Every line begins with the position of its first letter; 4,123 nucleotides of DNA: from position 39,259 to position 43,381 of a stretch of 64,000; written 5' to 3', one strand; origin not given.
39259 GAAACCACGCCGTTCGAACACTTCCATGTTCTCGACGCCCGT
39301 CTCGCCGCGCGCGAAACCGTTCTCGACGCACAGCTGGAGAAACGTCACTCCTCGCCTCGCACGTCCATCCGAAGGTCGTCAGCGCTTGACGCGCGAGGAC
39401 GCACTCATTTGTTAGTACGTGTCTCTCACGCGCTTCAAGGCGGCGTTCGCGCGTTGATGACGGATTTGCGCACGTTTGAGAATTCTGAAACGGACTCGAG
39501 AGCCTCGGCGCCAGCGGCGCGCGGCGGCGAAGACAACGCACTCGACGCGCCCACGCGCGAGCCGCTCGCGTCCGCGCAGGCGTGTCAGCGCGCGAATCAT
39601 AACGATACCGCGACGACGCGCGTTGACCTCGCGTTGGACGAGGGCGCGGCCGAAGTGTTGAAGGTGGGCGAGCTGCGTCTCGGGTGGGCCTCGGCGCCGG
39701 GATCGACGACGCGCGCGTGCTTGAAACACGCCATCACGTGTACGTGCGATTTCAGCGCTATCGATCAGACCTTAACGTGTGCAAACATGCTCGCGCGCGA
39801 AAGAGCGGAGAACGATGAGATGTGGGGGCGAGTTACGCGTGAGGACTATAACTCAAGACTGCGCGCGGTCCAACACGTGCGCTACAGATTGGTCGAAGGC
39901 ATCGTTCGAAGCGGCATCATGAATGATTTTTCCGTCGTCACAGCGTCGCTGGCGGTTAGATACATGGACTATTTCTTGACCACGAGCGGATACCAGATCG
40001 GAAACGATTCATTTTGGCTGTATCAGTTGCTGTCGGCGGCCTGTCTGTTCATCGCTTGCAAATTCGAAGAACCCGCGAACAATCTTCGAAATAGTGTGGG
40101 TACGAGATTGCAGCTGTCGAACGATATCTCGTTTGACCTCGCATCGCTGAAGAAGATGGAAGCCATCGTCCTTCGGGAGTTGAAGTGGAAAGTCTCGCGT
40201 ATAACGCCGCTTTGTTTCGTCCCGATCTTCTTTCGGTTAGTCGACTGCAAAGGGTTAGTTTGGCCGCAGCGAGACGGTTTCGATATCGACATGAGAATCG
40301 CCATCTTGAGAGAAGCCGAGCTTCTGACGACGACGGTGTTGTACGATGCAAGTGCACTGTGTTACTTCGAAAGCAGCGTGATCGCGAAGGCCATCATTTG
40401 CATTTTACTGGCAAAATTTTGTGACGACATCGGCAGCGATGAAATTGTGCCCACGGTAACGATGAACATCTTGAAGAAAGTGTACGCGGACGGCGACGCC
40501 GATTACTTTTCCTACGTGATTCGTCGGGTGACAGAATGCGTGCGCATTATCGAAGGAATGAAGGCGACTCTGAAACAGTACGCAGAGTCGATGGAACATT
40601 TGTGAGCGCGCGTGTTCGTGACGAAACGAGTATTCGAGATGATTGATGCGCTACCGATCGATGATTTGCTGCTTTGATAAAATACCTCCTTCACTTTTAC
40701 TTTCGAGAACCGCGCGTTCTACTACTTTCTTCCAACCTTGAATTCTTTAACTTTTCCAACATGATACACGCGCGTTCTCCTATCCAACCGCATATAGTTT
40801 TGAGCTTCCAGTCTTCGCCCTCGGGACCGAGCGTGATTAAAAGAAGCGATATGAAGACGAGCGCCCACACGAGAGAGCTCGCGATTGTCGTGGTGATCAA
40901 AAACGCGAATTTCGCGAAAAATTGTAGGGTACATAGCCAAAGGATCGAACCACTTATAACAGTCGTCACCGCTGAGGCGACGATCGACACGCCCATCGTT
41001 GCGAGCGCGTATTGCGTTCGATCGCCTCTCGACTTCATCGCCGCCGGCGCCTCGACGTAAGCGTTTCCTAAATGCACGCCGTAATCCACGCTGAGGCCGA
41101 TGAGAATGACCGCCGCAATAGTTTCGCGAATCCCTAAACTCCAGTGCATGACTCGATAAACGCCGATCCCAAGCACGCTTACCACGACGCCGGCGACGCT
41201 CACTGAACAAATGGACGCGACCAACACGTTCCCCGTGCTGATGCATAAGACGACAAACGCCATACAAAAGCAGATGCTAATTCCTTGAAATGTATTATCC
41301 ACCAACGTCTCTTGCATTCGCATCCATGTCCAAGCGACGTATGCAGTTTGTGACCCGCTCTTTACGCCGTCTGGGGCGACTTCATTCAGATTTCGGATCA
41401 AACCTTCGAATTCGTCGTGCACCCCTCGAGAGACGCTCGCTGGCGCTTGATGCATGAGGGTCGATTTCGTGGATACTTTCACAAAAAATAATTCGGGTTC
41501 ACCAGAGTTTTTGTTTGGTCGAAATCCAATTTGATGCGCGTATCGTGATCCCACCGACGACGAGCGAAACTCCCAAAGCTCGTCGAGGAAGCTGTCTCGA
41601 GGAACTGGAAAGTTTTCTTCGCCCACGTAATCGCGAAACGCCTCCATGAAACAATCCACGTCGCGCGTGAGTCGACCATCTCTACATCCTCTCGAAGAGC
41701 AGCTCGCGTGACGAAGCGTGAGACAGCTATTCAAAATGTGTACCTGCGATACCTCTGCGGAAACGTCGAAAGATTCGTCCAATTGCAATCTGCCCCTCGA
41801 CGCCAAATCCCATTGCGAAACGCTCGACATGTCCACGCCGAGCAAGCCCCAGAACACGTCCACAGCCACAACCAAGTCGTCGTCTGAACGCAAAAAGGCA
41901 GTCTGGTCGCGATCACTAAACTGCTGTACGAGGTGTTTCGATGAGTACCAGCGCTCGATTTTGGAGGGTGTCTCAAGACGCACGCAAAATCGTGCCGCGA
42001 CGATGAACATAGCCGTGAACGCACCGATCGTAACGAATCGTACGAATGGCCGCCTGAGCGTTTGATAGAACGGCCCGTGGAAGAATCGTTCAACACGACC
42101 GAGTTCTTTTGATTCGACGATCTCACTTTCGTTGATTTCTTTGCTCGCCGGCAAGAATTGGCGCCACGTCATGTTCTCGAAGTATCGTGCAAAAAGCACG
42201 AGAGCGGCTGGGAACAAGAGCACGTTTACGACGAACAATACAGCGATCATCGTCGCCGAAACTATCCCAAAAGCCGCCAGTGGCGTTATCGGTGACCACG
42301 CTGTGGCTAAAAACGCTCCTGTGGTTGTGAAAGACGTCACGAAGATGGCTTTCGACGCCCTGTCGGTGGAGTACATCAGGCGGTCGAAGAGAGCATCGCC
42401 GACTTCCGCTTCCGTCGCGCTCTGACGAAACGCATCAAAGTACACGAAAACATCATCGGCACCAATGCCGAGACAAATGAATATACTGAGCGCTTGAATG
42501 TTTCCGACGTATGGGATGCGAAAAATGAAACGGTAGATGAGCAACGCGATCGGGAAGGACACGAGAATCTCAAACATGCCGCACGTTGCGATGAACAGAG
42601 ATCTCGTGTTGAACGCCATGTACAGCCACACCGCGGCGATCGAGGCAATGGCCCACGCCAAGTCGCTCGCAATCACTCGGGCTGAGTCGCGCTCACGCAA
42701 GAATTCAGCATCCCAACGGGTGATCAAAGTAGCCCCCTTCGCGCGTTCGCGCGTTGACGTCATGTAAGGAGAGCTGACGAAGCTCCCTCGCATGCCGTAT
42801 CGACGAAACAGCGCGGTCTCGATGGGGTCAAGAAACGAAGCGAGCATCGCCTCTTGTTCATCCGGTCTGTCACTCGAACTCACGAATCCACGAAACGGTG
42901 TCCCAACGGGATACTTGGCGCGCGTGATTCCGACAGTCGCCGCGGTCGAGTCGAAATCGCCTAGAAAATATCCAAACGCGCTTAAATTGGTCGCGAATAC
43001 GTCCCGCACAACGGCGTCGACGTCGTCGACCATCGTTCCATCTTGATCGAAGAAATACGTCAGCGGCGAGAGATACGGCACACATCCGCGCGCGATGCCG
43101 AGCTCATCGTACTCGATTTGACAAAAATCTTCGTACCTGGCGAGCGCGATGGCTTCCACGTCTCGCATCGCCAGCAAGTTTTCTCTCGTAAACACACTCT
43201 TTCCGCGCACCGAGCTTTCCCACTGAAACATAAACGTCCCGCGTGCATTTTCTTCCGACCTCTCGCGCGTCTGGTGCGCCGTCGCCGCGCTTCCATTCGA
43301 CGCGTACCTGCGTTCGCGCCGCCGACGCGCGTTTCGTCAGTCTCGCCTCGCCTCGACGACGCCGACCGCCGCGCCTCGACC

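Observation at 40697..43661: Patched/Dispatched-type sterol-sensing-domain protein with TM1 on a separate upstream exon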

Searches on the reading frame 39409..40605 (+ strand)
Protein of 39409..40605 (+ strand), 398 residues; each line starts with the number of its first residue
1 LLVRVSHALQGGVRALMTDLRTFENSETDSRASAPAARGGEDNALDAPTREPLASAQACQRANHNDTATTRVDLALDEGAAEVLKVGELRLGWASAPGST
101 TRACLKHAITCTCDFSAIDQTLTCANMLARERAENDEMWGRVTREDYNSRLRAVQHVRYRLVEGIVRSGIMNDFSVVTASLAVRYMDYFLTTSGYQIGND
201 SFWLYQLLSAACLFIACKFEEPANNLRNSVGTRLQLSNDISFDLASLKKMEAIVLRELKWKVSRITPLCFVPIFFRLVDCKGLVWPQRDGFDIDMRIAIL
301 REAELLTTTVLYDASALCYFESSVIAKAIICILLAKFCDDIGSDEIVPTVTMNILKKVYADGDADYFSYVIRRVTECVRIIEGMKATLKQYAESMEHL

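Call 53: search_protein_families(library=pfam, proteins=[window:39409-40605:+], max_evalue=0.001)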
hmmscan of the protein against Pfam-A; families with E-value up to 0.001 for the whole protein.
window:39409-40605:+ (398 aa): 1 family
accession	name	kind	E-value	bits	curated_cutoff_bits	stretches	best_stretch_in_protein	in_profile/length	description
PF00134.28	Cyclin_N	-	4e-12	46.4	23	1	153-262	26-126/127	Cyclin, N-terminal domain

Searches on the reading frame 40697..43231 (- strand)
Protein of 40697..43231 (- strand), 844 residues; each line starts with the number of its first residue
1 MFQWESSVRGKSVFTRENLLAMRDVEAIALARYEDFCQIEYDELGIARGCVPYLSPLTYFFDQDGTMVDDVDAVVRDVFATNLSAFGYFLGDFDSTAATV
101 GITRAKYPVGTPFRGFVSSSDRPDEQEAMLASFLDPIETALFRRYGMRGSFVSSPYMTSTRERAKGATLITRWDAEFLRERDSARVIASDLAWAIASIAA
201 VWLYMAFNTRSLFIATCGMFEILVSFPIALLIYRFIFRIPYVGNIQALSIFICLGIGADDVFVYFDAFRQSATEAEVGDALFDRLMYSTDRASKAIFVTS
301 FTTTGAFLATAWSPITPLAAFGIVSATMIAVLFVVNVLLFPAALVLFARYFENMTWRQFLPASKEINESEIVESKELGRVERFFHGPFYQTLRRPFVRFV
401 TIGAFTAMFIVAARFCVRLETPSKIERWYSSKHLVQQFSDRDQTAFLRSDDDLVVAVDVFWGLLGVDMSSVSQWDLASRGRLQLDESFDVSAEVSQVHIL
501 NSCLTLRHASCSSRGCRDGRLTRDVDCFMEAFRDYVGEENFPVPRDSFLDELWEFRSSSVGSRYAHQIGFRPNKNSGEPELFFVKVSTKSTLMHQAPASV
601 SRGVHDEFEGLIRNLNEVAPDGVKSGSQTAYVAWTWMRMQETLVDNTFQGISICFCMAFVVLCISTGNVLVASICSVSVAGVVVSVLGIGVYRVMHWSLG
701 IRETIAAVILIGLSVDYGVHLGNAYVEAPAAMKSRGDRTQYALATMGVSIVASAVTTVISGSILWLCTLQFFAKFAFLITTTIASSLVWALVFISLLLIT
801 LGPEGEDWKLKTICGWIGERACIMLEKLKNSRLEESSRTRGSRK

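Call 4: search_protein_families(library=pfam, proteins=[window:40697-43231:-], max_evalue=0.01)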
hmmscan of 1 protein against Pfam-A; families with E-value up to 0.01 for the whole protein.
window:40697-43231:- (844 aa): 3 families
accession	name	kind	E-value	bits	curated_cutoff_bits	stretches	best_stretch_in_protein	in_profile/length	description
PF02460.24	Patched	-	9.2e-08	32.4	23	1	210-345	26-155/156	Patched SSD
PF03176.21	MMPL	-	3.1e-07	30.1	20.5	1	652-804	150-305/333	MMPL family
PF12349.14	Sterol-sensing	-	1.1e-06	29.1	22.3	1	213-350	7-139/153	Sterol-sensing domain of SREBP cleavage-activation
